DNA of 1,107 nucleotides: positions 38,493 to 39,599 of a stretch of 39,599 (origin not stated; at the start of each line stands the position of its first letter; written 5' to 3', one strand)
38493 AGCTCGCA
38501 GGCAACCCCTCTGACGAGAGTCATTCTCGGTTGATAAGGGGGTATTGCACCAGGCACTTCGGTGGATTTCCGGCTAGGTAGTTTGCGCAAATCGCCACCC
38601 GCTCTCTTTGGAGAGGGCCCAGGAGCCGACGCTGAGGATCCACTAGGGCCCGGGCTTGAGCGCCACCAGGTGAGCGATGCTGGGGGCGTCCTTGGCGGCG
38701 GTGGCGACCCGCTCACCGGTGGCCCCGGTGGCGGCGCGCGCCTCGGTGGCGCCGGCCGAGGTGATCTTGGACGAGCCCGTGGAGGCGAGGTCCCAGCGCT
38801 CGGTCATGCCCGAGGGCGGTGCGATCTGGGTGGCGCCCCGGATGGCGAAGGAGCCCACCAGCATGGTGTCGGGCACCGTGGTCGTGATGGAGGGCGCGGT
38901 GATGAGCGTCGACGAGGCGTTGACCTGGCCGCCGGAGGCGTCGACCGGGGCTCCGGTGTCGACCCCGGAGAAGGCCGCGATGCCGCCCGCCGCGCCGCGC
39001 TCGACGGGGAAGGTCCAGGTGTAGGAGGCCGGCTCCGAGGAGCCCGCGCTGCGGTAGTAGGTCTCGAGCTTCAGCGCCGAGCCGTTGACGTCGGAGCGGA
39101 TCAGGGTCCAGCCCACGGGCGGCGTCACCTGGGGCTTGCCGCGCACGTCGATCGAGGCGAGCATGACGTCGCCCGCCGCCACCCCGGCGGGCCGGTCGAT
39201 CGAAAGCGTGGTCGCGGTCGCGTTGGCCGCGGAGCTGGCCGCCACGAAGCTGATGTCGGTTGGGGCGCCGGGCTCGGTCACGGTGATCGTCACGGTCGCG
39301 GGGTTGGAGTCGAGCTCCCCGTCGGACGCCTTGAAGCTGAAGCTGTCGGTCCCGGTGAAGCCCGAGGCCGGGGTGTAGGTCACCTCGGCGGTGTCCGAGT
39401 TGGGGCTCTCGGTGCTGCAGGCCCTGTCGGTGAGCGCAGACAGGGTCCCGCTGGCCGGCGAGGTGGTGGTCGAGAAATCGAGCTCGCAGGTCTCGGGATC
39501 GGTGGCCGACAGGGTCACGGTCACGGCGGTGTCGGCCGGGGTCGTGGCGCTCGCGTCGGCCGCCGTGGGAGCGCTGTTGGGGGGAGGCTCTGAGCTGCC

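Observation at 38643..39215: Uncharacterised ~190-aa C-terminal module shared by two different secreted proteins 4 kb apart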

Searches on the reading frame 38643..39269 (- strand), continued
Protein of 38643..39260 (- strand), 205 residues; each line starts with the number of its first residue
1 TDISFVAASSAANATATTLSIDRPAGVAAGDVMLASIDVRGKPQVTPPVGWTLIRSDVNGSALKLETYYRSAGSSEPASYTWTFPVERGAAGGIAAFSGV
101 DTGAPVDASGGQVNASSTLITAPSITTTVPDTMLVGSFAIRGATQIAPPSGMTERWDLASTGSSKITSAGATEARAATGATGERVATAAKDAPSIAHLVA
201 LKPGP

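Call 44: search_protein_families(library=pfam, proteins=[P0101, P0106, P0110, P0112, P0116, P0117, P0124, P0141], max_evalue=0.01)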
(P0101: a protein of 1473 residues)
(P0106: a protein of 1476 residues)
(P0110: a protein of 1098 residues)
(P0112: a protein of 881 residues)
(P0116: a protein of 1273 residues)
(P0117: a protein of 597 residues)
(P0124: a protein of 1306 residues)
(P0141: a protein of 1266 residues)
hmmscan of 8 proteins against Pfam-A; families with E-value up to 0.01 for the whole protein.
P0101 (1473 aa): 2 families
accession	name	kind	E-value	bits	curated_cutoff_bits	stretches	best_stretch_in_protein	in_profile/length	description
PF20419.3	DUF6701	-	3e-60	205.4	27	1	1004-1471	139-576/577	Family of unknown function (DUF6701)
PF12005.13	DUF3499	-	0.0002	22.4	25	0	114-137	47-70/119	Protein of unknown function (DUF3499)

P0106 (1476 aa): 1 family
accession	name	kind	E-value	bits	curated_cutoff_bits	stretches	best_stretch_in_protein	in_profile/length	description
PF20419.3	DUF6701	-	6e-66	224.2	27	1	1021-1474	139-576/577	Family of unknown function (DUF6701)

P0110 (1098 aa): 1 family
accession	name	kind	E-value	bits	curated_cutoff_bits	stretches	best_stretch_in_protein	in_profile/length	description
PF10102.14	DUF2341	-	1.9e-07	31.9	23.4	1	878-963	1-82/84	Domain of unknown function (DUF2341)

P0112 (881 aa): 2 families
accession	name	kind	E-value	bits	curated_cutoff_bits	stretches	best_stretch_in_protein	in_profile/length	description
PF03527.20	RHS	-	0.00058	20.1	27.9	1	657-681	2-26/38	RHS protein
PF12005.13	DUF3499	-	0.0042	18.1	25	0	286-306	46-66/119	Protein of unknown function (DUF3499)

P0116 (1273 aa): 1 family
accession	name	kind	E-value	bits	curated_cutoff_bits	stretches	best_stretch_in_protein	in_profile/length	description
PF20419.3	DUF6701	-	8.3e-74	250.2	27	1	786-1271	132-576/577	Family of unknown function (DUF6701)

P0117 (597 aa): 2 families
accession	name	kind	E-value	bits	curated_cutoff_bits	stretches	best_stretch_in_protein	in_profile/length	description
PF12005.13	DUF3499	-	0.00043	21.3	25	0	92-114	48-70/119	Protein of unknown function (DUF3499)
PF00041.27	fn3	-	0.0025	18.4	25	0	194-227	17-52/84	Fibronectin type III domain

P0124 (1306 aa): 1 family
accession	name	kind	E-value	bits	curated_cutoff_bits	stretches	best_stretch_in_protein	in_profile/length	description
PF20419.3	DUF6701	-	1.3e-87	295.8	27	1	788-1305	8-577/577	Family of unknown function (DUF6701)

P0141 (1266 aa): 1 family
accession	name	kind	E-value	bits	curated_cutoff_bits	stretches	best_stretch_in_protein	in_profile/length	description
PF20419.3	DUF6701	-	1.4e-70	239.5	27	1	714-1264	56-576/577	Family of unknown function (DUF6701)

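Call 55: find_encoding_contigs(protein=P0002, flank=10000, max_places=2)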
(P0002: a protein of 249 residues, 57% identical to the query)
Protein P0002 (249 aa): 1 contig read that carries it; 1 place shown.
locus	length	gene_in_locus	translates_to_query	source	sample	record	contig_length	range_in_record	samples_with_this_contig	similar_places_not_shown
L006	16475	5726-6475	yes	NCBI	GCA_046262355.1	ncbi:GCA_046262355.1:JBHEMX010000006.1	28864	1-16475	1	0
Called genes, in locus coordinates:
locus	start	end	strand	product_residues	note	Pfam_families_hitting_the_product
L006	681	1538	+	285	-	PF00561:Abhydrolase_1, PF12697:Abhydrolase_6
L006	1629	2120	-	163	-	PF20139:DUF6529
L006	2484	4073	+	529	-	PF00884:Sulfatase, PF01663:Phosphodiest (weak)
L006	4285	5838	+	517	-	PF17803:Cadherin_4 (weak)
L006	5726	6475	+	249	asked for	PF17963:Big_9 (weak)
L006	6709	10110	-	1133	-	PF00535:Glycos_transf_2, PF13641:Glyco_tranf_2_3, PF13632:Glyco_trans_2_3 (faint), PF00535:Glycos_transf_2, PF10111:Glyco_tranf_2_2 (weak), PF13641:Glyco_tranf_2_3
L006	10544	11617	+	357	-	PF03193:RsgA_GTPase, PF00005:ABC_tran (weak), PF01926:MMR_HSR1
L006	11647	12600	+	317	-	PF08445:FR47 (faint), PF00583:Acetyltransf_1, PF13673:Acetyltransf_10 (weak), PF13508:Acetyltransf_7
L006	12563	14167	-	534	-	PF00890:FAD_binding_2 (faint), PF01266:DAO (faint), PF01593:Amino_oxidase, PF13450:NAD_binding_8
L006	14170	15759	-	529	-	PF00890:FAD_binding_2 (faint), PF01266:DAO (weak), PF01593:Amino_oxidase, PF07992:Pyr_redox_2 (faint), PF12831:FAD_oxidored, PF13450:NAD_binding_8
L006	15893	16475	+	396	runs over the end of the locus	PF01571:GCV_T, PF08669:GCV_T_C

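Call 56: find_encoding_contigs(protein=P0056, flank=8000, max_places=2)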
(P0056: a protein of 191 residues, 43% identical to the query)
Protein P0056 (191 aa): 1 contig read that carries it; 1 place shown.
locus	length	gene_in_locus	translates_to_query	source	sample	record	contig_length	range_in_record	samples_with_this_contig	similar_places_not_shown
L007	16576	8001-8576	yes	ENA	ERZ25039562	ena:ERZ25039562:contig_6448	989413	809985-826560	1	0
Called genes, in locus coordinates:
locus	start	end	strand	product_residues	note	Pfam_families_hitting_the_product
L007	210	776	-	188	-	-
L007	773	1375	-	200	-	-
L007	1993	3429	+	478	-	PF00072:Response_reg, PF01078:Mg_chelatase (faint), PF00158:Sigma54_activat, PF14532:Sigma54_activ_2, PF07728:AAA_5, PF25601:AAA_lid_14, PF02954:HTH_8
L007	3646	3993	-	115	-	-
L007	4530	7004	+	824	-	PF20254:DMFA2_C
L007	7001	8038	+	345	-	-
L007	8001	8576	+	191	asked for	-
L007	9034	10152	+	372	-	PF13439:Glyco_transf_4, PF13579:Glyco_trans_4_4, PF00534:Glycos_transf_1, PF13692:Glyco_trans_1_4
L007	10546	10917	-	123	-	PF01258:zf-dskA_traR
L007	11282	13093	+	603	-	PF01594:AI-2E_transport, PF02310:B12-binding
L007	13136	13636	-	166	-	PF06146:PsiE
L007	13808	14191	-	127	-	PF07858:LEH, PF07366:SnoaL, PF12680:SnoaL_2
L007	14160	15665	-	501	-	PF01266:DAO (faint), PF12831:FAD_oxidored (faint)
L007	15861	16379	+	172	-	PF13463:HTH_27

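Call 58: search_dna_similar(query=window:38643-39260:-, collection=plasmids, mode=protein, max_evalue=0.001, max_rows=30)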
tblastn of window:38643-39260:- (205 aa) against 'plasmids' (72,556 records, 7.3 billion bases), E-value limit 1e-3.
No match.

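Call 61: find_related_loci(query=A4, collection=genome_contigs, flank=6000)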
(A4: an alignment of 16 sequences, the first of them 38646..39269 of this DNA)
Query A4 (208 aa) in genome_contigs; peptide patterns used: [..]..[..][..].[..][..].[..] (x = any residue, [..] = any of these).
171 stretches matched a pattern; 163 encode a relative of the query (tblastn E <= 1e-3); the best 80 are kept; 78 distinct loci.
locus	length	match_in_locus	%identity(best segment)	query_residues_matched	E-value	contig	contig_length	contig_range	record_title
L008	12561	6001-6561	58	21-206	7e-63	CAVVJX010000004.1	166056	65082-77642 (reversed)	MAG: uncultured Chloroflexia bacterium isolate MFD06742.bin.2.302 genome assembly, contig: contig_19193, whole genome sh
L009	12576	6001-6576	59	16-206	1e-61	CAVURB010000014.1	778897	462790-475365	MAG: uncultured Chloroflexia bacterium isolate MFD09730.bin.2.23 genome assembly, contig: contig_6450, whole genome shot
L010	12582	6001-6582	59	16-208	1e-61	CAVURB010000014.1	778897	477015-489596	MAG: uncultured Chloroflexia bacterium isolate MFD09730.bin.2.23 genome assembly, contig: contig_6450, whole genome shot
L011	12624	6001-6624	56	3-208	6e-60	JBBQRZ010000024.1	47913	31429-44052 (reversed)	MAG: Candidatus Limnocylindrales bacterium isolate Co_metawrap_1718 Cmw_1718_k141_28739806_length_47913_cov_10.9982, who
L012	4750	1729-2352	55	3-208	5e-60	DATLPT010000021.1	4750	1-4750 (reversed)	MAG TPA_asm: Lapillicoccus sp. isolate SMAG_U13859 k141_3116779, whole genome shotgun sequence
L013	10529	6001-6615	56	6-208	1e-58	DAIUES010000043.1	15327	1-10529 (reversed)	MAG TPA_asm: Candidatus Limnocylindrales bacterium isolate CTOTU27539 NODE_520_length_15327_cov_6.121988, whole genome s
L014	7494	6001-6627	53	1-207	8e-58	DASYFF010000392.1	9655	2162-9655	MAG TPA_asm: Acidimicrobiia bacterium isolate SMAG_U5006 k141_5251935, whole genome shotgun sequence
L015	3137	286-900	56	6-208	3e-55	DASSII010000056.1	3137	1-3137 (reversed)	MAG TPA_asm: Candidatus Limnocylindrales bacterium isolate SMAG_U1083 k141_902605, whole genome shotgun sequence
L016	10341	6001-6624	55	3-208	2e-53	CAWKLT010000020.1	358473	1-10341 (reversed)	MAG: uncultured Chloroflexia bacterium isolate MFD08497.bin.2.150 genome assembly, contig: contig_76018, whole genome sh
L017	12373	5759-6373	53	3-207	4e-53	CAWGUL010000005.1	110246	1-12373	MAG: uncultured Chloroflexia bacterium isolate MFD08669.bin.2.74 genome assembly, contig: contig_28048, whole genome sho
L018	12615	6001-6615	57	6-208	5e-53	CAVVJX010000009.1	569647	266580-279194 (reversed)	MAG: uncultured Chloroflexia bacterium isolate MFD06742.bin.2.302 genome assembly, contig: contig_4575, whole genome sho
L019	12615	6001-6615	49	6-208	4e-51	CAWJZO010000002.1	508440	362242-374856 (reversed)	MAG: uncultured Chloroflexia bacterium isolate MFD08497.bin.2.144 genome assembly, contig: contig_85835, whole genome sh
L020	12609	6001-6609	47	8-208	2e-46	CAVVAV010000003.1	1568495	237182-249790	MAG: uncultured Chloroflexia bacterium isolate MFD09206.bin.1.36 genome assembly, contig: contig_91, whole genome shotgu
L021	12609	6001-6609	44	6-206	8e-46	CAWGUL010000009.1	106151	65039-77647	MAG: uncultured Chloroflexia bacterium isolate MFD08669.bin.2.74 genome assembly, contig: contig_7664, whole genome shot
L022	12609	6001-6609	47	8-208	1e-45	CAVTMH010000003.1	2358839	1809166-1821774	MAG: uncultured Chloroflexia bacterium isolate MFD05747.bin.1.75 genome assembly, contig: contig_814, whole genome shotg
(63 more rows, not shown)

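Call 71: search_protein_families(library=phrogs, proteins=[L002:4-1827:+, L002:2160-2615:+, L002:2643-3251:+, L002:3274-4638:+, L002:5452-7377:+, L002:7377-9119:+, L002:9502-10383:+, L002:10380-11258:+, L002:11261-12700:+], max_evalue=0.001)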
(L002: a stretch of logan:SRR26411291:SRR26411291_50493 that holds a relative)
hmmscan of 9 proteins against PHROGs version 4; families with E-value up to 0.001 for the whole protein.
L002:4-1827:+ (607 aa): 0 families

L002:2160-2615:+ (151 aa): 1 family
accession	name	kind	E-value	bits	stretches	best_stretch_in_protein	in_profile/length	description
phrog_644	-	unknown function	4.1e-10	40.8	1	26-143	28-133/174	-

L002:2643-3251:+ (202 aa): 0 families

L002:3274-4638:+ (454 aa): 1 family
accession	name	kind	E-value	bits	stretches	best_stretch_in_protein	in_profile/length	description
phrog_15511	-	unknown function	0.00018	21.7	1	295-441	235-377/511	-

L002:5452-7377:+ (641 aa): 0 families

L002:7377-9119:+ (580 aa): 1 family
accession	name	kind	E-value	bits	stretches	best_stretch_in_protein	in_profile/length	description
phrog_8501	-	tail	9.1e-06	27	0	118-197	28-107/133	minor tail protein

L002:9502-10383:+ (293 aa): 0 families

L002:10380-11258:+ (292 aa): 0 families

L002:11261-12700:+ (479 aa): 0 families

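Call 85: find_related_loci(query=A4, collection=viral_contigs, flank=8000)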
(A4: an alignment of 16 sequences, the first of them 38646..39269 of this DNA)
Query A4 (208 aa) in viral_contigs; peptide patterns used: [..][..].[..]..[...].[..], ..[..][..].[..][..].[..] (x = any residue, [..] = any of these).
161 stretches matched a pattern; 104 encode a relative of the query (tblastn E <= 1e-3); the best 80 are kept; 80 distinct loci.
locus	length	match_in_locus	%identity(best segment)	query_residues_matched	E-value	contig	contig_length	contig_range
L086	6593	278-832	45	19-206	4e-41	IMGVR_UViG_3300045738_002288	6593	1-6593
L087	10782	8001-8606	39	6-208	8e-31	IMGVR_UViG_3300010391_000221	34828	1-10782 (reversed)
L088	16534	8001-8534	41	24-205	2e-30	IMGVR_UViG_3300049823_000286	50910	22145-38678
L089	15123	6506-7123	37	6-206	1e-29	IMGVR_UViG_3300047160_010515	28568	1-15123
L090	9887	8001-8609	37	5-206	7e-29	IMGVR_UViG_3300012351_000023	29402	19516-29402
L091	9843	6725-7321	39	6-205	1e-28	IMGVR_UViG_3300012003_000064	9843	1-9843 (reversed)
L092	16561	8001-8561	39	27-206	3e-27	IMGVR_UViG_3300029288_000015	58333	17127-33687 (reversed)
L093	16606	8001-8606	35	6-206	1e-25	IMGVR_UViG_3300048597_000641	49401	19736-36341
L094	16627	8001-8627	35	1-207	3e-25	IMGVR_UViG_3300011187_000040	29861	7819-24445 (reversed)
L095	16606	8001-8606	35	6-206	4e-23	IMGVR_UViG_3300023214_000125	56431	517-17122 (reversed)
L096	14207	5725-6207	36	6-166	7e-22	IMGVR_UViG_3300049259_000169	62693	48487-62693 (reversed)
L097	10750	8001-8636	36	2-206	3e-21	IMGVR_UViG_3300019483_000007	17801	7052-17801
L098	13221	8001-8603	34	5-207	1e-20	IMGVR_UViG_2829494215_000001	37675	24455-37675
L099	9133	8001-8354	42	6-117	5e-20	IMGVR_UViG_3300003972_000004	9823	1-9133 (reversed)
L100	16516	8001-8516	38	29-206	6e-19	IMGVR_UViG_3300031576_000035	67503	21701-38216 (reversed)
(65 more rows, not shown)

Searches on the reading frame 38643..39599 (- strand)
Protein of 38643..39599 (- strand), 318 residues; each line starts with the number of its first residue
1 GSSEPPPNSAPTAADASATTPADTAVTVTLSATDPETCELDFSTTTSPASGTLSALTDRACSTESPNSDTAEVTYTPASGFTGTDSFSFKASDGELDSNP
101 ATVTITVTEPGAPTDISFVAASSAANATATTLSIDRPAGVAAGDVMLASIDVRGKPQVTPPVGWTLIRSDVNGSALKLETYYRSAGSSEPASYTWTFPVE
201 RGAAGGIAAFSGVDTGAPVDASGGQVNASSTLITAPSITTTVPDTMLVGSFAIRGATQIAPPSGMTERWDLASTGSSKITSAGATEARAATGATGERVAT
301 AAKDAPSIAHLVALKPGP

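Call 7: search_protein_families(library=pfam, proteins=[window:38643-39599:-], max_evalue=1)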
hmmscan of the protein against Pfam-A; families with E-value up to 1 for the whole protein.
window:38643-39599:- (318 aa): 6 families
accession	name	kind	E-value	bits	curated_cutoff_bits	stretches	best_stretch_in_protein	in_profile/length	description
PF17963.7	Big_9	-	2.4e-12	48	23.6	1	8-106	1-89/89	Bacterial Ig domain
PF17892.7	Cadherin_5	-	3.1e-07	30.6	26.5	1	8-108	2-98/98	Cadherin-like domain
PF17803.7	Cadherin_4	-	1.8e-06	28.8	25.1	1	6-57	9-65/71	Bacterial cadherin-like domain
PF16184.11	Cadherin_3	-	0.0012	19.2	25.5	1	29-107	23-106/106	Cadherin-like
PF18614.7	RNase_II_C_S1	-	0.023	15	26.6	1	16-43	28-57/59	RNase II-type exonuclease C-terminal S1 domain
PF17231.7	DUF5305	-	0.18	11.7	29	1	21-128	20-130/217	Family of unknown function (DUF5305)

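Call 8: search_protein_families(library=ncbifam, proteins=[window:38643-39599:-], max_evalue=1)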
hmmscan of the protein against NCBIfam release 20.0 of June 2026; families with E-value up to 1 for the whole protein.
window:38643-39599:- (318 aa): 2 families
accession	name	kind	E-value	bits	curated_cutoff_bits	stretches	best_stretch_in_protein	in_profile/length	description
NF012211.1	tand_rpt_95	domain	1.5e-08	34.5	90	1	64-109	42-86/98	tandem-95 repeat protein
TIGR04225.1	CshA_fibril_rpt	repeat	0.13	13.1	60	1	11-107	22-104/104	fibrillar adhesin CshA-type repeat protein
